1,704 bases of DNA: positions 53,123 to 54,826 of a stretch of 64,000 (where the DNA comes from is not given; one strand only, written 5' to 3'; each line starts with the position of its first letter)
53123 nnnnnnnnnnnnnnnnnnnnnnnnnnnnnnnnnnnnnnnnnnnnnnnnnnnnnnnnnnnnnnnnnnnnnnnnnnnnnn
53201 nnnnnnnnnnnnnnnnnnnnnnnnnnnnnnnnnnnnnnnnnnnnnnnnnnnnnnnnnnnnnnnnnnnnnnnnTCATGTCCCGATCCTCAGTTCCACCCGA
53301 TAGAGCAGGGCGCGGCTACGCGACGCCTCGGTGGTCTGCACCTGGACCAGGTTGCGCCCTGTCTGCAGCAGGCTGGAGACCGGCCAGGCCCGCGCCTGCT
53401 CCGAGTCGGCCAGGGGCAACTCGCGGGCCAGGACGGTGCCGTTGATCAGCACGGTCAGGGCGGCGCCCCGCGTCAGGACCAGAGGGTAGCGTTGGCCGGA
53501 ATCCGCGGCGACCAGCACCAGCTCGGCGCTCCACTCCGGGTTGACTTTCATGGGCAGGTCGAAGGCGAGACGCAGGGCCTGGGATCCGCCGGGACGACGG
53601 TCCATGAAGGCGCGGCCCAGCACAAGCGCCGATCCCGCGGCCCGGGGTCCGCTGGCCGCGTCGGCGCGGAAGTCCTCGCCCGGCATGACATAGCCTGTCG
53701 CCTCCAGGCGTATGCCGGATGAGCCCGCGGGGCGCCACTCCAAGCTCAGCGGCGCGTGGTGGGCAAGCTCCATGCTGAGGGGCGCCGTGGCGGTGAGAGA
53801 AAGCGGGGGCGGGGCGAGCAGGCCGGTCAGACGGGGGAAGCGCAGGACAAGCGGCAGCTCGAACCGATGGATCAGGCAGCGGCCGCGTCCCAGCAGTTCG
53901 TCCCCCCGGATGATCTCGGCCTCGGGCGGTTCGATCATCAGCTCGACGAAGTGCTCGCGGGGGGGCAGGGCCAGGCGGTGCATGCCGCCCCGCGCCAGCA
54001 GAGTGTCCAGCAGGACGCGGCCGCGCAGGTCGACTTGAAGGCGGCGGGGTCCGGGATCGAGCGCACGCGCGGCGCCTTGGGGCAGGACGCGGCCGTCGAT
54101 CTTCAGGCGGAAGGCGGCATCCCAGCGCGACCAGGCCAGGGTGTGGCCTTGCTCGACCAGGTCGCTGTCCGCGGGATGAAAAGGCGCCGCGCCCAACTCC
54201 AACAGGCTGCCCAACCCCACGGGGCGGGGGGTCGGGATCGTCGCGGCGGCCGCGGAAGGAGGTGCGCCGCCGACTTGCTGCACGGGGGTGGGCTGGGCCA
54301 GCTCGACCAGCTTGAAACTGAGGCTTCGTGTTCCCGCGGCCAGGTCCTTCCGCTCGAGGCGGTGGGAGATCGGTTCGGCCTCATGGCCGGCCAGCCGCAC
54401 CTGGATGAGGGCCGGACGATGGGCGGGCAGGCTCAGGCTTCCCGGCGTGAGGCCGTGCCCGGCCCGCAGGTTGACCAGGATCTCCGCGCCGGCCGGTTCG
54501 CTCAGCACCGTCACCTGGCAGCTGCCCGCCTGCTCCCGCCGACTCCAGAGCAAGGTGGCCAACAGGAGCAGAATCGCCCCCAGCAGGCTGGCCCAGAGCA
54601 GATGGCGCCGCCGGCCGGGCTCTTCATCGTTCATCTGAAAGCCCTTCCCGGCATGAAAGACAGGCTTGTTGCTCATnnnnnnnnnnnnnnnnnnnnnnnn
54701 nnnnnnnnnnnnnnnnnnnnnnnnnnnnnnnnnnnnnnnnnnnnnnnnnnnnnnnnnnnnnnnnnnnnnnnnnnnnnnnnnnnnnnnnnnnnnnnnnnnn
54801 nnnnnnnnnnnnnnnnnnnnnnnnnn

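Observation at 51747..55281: A PEGA / PEGA-like / TPR membrane-protein trio is inserted between ftsH and folP, with 4-nt overlaps suggesting translational coupling.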

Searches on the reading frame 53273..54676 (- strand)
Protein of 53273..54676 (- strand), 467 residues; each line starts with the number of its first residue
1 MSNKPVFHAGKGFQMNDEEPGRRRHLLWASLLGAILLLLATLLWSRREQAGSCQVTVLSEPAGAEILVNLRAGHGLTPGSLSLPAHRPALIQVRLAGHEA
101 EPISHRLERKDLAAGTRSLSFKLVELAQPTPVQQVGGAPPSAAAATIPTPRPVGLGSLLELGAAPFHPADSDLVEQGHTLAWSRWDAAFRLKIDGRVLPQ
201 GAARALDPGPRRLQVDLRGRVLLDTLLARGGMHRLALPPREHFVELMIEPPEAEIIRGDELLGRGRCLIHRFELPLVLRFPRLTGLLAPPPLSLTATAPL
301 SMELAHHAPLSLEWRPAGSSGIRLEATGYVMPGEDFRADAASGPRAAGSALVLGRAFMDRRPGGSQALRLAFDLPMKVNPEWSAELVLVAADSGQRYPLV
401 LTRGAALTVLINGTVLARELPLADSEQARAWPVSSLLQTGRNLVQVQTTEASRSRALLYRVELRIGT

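Call 3: search_protein_families(library=pfam, proteins=[window:53273-54676:-], max_evalue=1)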
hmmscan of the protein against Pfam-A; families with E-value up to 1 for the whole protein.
window:53273-54676:- (467 aa): 1 family
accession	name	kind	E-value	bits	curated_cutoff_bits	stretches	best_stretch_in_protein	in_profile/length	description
PF08308.17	PEGA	-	0.13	12.7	20.8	0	54-85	3-34/71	PEGA domain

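Call 4: search_protein_families(library=ncbifam, proteins=[window:53273-54676:-], max_evalue=1)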
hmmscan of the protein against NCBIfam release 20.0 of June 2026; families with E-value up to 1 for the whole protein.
window:53273-54676:- (467 aa): 0 families

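Call 8: find_encoding_contigs(protein=window:53273-54676:-, flank=10000, max_places=6)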
Protein window:53273-54676:- (467 aa): 18 contigs read that carry it; 6 places shown.
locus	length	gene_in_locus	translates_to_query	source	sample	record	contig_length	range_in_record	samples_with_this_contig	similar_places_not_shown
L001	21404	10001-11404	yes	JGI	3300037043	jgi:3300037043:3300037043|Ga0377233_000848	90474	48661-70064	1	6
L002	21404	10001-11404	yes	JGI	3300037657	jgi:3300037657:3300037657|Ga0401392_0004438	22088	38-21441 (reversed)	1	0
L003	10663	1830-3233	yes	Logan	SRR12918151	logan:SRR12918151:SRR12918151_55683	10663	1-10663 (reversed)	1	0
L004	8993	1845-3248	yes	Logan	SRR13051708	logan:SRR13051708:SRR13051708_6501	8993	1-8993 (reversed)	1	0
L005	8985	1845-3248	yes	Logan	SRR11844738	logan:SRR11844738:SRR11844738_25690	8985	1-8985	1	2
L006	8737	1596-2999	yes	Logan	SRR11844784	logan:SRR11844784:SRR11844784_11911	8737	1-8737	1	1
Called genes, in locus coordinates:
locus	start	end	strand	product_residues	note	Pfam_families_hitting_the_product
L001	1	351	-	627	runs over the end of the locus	PF13183:Fer4_8, PF13187:Fer4_9, PF13237:Fer4_10 (weak), PF13534:Fer4_17 (weak), PF02754:CCG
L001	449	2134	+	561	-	PF01039:Carboxyl_trans, PF03255:ACCA (faint), PF06833:MdcE (faint)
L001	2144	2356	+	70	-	PF00313:CSD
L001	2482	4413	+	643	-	PF00330:Aconitase, PF00694:Aconitase_C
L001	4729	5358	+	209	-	PF13620:CarboxypepD_reg (weak)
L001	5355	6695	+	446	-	PF01171:ATP_bind_3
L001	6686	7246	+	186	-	PF00156:Pribosyltran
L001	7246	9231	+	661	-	PF00004:AAA, PF07728:AAA_5 (faint), PF17862:AAA_lid_3, PF01434:Peptidase_M41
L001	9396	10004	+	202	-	PF08308:PEGA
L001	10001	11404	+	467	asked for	-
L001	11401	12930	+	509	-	PF13428:TPR_14 (faint), PF13431:TPR_17 (faint), PF12895:ANAPC3 (faint), PF13424:TPR_12 (faint), PF13371:TPR_9, PF13414:TPR_11 (weak), PF13432:TPR_16, PF14559:TPR_19 (weak), +5 more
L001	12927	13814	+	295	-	PF00809:Pterin_bind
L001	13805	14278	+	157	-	PF00583:Acetyltransf_1, PF13673:Acetyltransf_10, PF13508:Acetyltransf_7, PF08445:FR47, PF13523:Acetyltransf_8 (weak)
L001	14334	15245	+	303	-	PF17848:Zn_ribbon_ACC, PF01039:Carboxyl_trans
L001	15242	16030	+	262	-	PF01975:SurE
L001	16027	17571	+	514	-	PF00117:GATase, PF07722:Peptidase_C26 (weak), PF02540:NAD_synthase (weak), PF00958:GMP_synt_C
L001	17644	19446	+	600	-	PF13522:GATase_6, PF13537:GATase_7, PF01380:SIS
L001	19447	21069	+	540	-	PF13458:Peripla_BP_6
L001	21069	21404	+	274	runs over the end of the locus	PF02673:BacA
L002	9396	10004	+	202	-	PF08308:PEGA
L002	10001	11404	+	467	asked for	-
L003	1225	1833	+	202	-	PF08308:PEGA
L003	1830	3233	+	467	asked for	-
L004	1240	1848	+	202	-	PF08308:PEGA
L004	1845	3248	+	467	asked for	-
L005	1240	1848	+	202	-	PF08308:PEGA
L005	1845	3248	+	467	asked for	-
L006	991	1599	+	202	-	PF08308:PEGA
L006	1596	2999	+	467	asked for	-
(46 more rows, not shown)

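Call 9: find_homologous_proteins(query=window:53273-54676:-)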
Query window:53273-54676:- (467 aa): 8 proteins with E <= 0.001 among 8000 candidates.
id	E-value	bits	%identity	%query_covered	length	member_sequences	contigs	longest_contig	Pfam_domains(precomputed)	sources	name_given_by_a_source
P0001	1.4e-289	978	100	97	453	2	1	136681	-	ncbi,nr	ncbi:MAG: hypothetical protein Q8O14_05600 [bacterium]|nr:hypothetical protein [bacterium]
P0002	1.5e-133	464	54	100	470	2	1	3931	PF08308.18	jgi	-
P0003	6.2e-121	422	50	100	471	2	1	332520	PF08308.18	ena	-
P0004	3.3e-120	420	48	100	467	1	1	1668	-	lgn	-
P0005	1.4e-117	411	49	100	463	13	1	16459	-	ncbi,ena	-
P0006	5.8e-116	406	46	100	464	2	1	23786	-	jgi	-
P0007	2.3e-104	368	47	100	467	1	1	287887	-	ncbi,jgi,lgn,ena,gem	ncbi:MAG: hypothetical protein WC326_07185 [Candidatus Delongbacteria bacterium]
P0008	2.2e-100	355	46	100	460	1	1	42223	PF08308.18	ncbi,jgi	jgi:hypothetical protein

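Call 10: find_encoding_contigs(protein=P0007, flank=8000, max_places=2)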
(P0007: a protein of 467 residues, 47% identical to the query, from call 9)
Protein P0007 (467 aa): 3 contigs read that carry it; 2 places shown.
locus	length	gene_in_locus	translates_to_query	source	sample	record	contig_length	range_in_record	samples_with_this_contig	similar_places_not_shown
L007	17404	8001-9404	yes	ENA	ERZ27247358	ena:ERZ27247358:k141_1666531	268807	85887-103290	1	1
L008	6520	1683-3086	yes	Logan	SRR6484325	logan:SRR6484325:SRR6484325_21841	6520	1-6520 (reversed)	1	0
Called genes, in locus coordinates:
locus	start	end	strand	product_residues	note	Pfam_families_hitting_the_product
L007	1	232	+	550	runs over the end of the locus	PF01039:Carboxyl_trans, PF03255:ACCA (faint), PF06833:MdcE (faint)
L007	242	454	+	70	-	PF00313:CSD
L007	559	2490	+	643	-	PF00330:Aconitase, PF00694:Aconitase_C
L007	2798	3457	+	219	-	-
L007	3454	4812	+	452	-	PF01171:ATP_bind_3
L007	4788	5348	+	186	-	PF00156:Pribosyltran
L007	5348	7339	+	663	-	PF00004:AAA, PF07728:AAA_5 (faint), PF17862:AAA_lid_3, PF01434:Peptidase_M41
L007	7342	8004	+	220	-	PF08308:PEGA (faint)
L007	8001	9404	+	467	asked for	-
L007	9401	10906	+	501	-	PF13428:TPR_14 (faint), PF07719:TPR_2 (faint), PF13176:TPR_7 (faint)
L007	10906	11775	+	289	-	PF00809:Pterin_bind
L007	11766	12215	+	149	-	PF00583:Acetyltransf_1, PF13673:Acetyltransf_10, PF13508:Acetyltransf_7, PF08445:FR47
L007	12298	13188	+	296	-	PF17848:Zn_ribbon_ACC, PF01039:Carboxyl_trans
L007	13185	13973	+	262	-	PF01975:SurE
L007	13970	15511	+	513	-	PF00117:GATase, PF07722:Peptidase_C26 (faint), PF02540:NAD_synthase (weak), PF00958:GMP_synt_C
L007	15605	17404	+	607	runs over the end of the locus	PF13522:GATase_6, PF13537:GATase_7, PF01380:SIS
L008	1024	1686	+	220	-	PF08308:PEGA (faint)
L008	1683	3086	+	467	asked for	-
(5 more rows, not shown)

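Call 11: find_encoding_contigs(protein=P0003, flank=8000, max_places=2)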
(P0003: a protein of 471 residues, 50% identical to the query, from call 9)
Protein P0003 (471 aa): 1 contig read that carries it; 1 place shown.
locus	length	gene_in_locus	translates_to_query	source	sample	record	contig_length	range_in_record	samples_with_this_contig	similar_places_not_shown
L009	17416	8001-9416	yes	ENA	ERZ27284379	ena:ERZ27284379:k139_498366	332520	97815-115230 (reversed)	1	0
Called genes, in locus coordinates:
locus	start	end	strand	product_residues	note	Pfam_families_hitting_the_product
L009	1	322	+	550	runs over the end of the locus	PF01039:Carboxyl_trans, PF03255:ACCA (faint), PF06833:MdcE (faint)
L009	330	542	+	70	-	PF00313:CSD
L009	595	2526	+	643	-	PF00330:Aconitase, PF00694:Aconitase_C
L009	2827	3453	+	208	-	-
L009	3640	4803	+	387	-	PF01171:ATP_bind_3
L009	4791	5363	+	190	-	PF00156:Pribosyltran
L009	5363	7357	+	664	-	PF00004:AAA, PF07728:AAA_5 (faint), PF17862:AAA_lid_3, PF01434:Peptidase_M41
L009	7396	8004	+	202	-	PF08308:PEGA (weak)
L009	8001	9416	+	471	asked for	PF08308:PEGA (faint)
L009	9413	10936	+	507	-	PF13428:TPR_14 (faint), PF00515:TPR_1 (faint), PF07719:TPR_2 (faint), PF13174:TPR_6 (faint), PF13181:TPR_8 (faint), PF13432:TPR_16 (weak)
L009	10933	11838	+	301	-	PF00809:Pterin_bind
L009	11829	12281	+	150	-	PF00583:Acetyltransf_1, PF13508:Acetyltransf_7, PF13673:Acetyltransf_10, PF08445:FR47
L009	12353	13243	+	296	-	PF17848:Zn_ribbon_ACC, PF01039:Carboxyl_trans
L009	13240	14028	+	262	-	PF01975:SurE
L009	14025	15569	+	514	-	PF00117:GATase, PF07722:Peptidase_C26 (weak), PF02540:NAD_synthase (weak), PF00958:GMP_synt_C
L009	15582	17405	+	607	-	PF13522:GATase_6, PF13537:GATase_7, PF01380:SIS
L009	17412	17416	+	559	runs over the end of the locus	PF13458:Peripla_BP_6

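Call 12: find_encoding_contigs(protein=P0008, flank=8000, max_places=2)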
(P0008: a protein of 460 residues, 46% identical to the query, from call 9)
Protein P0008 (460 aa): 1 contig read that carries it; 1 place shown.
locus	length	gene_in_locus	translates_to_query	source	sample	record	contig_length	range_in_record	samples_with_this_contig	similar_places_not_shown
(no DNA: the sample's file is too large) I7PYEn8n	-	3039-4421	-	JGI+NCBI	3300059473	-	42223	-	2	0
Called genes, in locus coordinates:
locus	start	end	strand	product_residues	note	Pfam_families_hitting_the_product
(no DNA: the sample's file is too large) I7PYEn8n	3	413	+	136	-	?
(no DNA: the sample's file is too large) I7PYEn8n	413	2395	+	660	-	PF00004:AAA, PF07728:AAA_5 (faint), PF17862:AAA_lid_3, PF01434:Peptidase_M41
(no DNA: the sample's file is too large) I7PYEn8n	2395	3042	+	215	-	PF08308:PEGA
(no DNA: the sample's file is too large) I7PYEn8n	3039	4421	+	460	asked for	PF08308:PEGA (faint)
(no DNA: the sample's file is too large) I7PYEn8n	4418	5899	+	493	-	PF13428:TPR_14 (faint), PF07719:TPR_2 (faint), PF00515:TPR_1 (faint), PF13176:TPR_7 (faint), PF13414:TPR_11 (faint), PF13431:TPR_17 (faint), PF13432:TPR_16 (faint), PF14559:TPR_19 (faint), +1 more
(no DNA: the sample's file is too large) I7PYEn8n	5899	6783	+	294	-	PF00809:Pterin_bind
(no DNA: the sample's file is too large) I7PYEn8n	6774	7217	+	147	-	PF00583:Acetyltransf_1, PF24553:Rv0428c_C (weak), PF13673:Acetyltransf_10, PF13508:Acetyltransf_7, PF08445:FR47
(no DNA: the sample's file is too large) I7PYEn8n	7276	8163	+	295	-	PF17848:Zn_ribbon_ACC, PF01039:Carboxyl_trans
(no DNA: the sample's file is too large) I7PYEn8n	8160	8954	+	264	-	PF01975:SurE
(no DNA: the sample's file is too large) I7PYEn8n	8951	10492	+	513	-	PF00117:GATase, PF07722:Peptidase_C26 (weak), PF02540:NAD_synthase (weak), PF00958:GMP_synt_C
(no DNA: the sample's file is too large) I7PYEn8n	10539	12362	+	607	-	PF13522:GATase_6, PF13537:GATase_7, PF01380:SIS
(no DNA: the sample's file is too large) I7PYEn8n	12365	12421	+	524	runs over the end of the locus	PF13458:Peripla_BP_6 (weak)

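Call 16: find_encoding_contigs(protein=P0005, flank=8000, max_places=1)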
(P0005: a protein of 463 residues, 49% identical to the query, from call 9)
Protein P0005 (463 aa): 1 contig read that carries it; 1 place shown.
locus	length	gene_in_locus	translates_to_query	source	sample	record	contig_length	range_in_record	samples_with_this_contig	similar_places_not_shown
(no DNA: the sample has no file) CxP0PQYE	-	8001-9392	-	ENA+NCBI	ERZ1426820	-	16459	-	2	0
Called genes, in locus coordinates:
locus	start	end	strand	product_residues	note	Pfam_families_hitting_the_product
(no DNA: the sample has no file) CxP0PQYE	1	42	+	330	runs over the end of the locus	?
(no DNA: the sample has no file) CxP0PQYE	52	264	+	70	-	PF00313:CSD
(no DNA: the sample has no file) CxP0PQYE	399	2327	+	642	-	PF00330:Aconitase, PF00694:Aconitase_C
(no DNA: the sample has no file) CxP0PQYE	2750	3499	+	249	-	-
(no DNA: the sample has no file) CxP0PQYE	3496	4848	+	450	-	PF01171:ATP_bind_3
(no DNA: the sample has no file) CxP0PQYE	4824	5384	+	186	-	PF00156:Pribosyltran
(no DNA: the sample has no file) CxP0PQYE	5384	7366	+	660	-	PF00004:AAA, PF07728:AAA_5 (faint), PF17862:AAA_lid_3, PF01434:Peptidase_M41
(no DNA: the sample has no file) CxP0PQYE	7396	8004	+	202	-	PF08308:PEGA (faint)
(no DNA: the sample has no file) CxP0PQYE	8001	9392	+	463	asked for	-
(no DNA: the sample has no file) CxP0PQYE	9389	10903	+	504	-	PF13432:TPR_16 (faint), PF13181:TPR_8 (faint), PF13424:TPR_12 (faint), PF13428:TPR_14 (faint), PF13414:TPR_11 (faint), PF13431:TPR_17 (faint), PF07719:TPR_2 (faint), PF23914:TPR_CcmH_CycH (faint), +1 more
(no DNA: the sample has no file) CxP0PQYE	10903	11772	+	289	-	PF00809:Pterin_bind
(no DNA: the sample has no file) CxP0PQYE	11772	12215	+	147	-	PF00583:Acetyltransf_1, PF13508:Acetyltransf_7, PF08445:FR47, PF13673:Acetyltransf_10 (weak)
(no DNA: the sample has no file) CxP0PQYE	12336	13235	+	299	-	PF17848:Zn_ribbon_ACC, PF01039:Carboxyl_trans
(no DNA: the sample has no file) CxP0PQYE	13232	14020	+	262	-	PF01975:SurE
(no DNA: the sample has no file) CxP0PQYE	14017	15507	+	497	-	?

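Call 17: find_encoding_contigs(protein=P0006, flank=8000, max_places=1)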
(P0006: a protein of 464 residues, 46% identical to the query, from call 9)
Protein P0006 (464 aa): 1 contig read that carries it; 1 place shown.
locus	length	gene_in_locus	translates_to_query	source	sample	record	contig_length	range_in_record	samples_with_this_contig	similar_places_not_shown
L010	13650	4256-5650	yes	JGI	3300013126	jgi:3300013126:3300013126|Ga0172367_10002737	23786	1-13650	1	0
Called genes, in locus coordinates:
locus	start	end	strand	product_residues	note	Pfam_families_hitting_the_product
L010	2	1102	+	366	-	?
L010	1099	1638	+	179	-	PF00156:Pribosyltran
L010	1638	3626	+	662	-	PF00004:AAA, PF07728:AAA_5 (faint), PF17862:AAA_lid_3, PF01434:Peptidase_M41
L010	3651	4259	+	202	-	-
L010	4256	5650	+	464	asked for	-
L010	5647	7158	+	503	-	PF13428:TPR_14 (faint), PF07719:TPR_2 (faint), PF13181:TPR_8 (faint), PF13431:TPR_17 (faint), PF00515:TPR_1 (faint)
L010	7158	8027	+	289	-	PF00809:Pterin_bind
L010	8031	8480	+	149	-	PF00583:Acetyltransf_1, PF13673:Acetyltransf_10, PF13508:Acetyltransf_7, PF08445:FR47 (weak)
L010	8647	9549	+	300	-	PF17848:Zn_ribbon_ACC, PF01039:Carboxyl_trans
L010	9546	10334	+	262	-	PF01975:SurE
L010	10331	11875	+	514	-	PF00117:GATase, PF07722:Peptidase_C26 (weak), PF02540:NAD_synthase (faint), PF00958:GMP_synt_C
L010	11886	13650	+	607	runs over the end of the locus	PF13522:GATase_6, PF13537:GATase_7, PF01380:SIS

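Call 18: find_encoding_contigs(protein=P0002, flank=8000, max_places=1)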
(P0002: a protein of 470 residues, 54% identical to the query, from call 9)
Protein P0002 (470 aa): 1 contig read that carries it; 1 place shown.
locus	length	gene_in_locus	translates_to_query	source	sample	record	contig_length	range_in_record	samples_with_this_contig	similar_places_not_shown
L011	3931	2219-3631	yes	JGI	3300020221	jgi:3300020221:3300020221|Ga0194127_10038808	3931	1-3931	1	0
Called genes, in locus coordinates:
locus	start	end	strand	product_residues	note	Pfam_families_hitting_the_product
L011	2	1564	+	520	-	?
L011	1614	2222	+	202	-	PF08308:PEGA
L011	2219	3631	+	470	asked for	PF08308:PEGA (faint)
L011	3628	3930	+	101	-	?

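Call 22: find_related_loci(query=A1, collection=genome_contigs, flank=8000)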
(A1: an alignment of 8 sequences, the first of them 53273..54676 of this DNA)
Query A1 (467 aa) in genome_contigs; peptide patterns used: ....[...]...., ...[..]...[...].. (x = any residue, [..] = any of these).
151 stretches matched a pattern; 4 encode a relative of the query (tblastn E <= 1e-3); 4 distinct loci.
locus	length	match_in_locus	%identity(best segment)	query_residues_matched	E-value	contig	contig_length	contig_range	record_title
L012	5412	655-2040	49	1-466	3e-121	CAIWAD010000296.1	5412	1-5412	uncultured bacterium isolate LaPlata_bin-1558 genome assembly, contig: bin-1558:296/296, whole genome shotgun sequence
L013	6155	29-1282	50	55-466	3e-104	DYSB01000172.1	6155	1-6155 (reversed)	MAG TPA_asm: Acetofilamentum sp. isolate SulCav_PC08_3_68_11 SulCav_PC08-3_11697_length_6155_cov_4.186066, whole genome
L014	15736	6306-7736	39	1-465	5e-93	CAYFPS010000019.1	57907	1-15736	MAG TPA_asm: uncultured Bacteroidaceae bacterium isolate ERP019367_co1_104 genome assembly, contig: NODE_632_length_5790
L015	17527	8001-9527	34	2-465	9e-68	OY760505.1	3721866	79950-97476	MAG: Candidatus Delongbacteria bacterium isolate e048cef4-8537-4b4e-84e6-a717ce783c17 genome assembly, chromosome: 1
